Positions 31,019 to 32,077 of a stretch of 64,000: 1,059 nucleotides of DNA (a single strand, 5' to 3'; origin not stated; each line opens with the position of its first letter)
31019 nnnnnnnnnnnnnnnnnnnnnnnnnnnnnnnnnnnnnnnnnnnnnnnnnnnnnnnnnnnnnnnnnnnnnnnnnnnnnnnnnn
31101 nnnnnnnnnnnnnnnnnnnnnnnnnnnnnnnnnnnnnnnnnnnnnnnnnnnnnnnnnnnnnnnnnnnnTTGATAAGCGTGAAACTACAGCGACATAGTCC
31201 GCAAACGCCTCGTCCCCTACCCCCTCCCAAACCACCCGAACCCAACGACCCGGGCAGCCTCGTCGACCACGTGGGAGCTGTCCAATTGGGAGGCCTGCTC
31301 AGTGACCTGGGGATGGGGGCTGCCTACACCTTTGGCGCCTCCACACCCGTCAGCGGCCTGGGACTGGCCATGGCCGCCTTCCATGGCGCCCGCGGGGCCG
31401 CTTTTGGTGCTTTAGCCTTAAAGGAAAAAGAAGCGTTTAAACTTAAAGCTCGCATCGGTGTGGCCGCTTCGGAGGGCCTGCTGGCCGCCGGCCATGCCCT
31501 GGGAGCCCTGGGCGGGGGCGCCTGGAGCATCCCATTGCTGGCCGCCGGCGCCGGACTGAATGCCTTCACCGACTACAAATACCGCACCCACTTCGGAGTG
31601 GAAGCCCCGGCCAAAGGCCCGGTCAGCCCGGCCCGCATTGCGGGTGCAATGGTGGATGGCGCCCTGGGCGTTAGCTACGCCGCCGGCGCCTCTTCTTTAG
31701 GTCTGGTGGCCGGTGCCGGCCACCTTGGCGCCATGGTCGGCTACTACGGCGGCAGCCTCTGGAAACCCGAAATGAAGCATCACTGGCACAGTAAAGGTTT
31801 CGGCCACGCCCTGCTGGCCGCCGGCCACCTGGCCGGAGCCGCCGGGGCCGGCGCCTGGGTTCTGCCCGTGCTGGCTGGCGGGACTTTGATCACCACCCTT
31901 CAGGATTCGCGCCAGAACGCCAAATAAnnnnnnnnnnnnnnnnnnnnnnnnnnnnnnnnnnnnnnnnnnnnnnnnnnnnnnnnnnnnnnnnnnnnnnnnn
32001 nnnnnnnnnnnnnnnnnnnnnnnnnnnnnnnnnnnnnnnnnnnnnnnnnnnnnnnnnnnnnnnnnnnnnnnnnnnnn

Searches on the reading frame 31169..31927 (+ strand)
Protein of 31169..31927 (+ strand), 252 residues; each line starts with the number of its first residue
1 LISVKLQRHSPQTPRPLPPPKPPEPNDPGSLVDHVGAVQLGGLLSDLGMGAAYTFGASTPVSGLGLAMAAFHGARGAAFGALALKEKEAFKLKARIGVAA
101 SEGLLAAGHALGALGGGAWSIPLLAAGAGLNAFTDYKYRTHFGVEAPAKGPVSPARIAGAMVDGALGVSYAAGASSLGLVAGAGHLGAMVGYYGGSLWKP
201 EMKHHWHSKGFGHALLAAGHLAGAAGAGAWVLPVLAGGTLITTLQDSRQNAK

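Call 5: search_protein_families(library=pfam, proteins=[window:31169-31927:+], max_evalue=0.1)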
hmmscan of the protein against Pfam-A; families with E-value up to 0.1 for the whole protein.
window:31169-31927:+ (252 aa): 0 families

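Call 6: search_protein_families(library=ncbifam, proteins=[window:31169-31927:+], max_evalue=0.1)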
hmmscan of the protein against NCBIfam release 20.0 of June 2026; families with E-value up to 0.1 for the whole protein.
window:31169-31927:+ (252 aa): 0 families

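Call 47: find_homologous_proteins(query=window:31169-31927:+, max_evalue=0.001)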
Query window:31169-31927:+ (252 aa): 18 proteins with E <= 0.001 among 8000 candidates.
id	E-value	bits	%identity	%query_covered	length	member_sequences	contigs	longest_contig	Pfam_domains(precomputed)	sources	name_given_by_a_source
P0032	1.4e-153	528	100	99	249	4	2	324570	-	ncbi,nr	ncbi:MAG: hypothetical protein KF760_21125 [Candidatus Eremiobacteraeota bacterium]|nr:hypothetical 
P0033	1.2e-133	463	89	99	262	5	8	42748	-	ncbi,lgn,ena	-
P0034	2.9e-131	455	86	98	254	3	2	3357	-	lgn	-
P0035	2.1e-130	452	88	90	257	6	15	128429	-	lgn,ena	-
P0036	6.2e-130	451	89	90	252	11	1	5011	-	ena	-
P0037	3.7e-129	448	85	99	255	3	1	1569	-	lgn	-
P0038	1.1e-128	446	85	99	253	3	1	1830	-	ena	-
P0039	7.4e-124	431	82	98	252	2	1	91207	-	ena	-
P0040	2.9e-120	419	78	99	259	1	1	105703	-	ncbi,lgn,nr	ncbi:hypothetical protein JST97_19555 [bacterium]|nr:hypothetical protein [bacterium]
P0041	8.9e-117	407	80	98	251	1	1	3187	-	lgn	-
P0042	8.8e-115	401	77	98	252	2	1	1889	-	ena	-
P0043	2.5e-93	331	64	99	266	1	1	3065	-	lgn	-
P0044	1.7e-90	321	68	87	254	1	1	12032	-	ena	-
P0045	8.7e-88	312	67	88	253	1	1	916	-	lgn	-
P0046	1.8e-81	292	60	90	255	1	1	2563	-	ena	-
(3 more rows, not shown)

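Call 78: search_protein_families(library=padloc, proteins=[window:31178-31927:+], max_evalue=0.01)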
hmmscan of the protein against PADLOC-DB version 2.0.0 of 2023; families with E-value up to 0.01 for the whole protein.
window:31178-31927:+ (249 aa): 0 families

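Call 79: search_protein_families(library=phrogs, proteins=[window:31178-31927:+], max_evalue=0.01)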
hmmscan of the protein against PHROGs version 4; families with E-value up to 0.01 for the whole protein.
window:31178-31927:+ (249 aa): 0 families
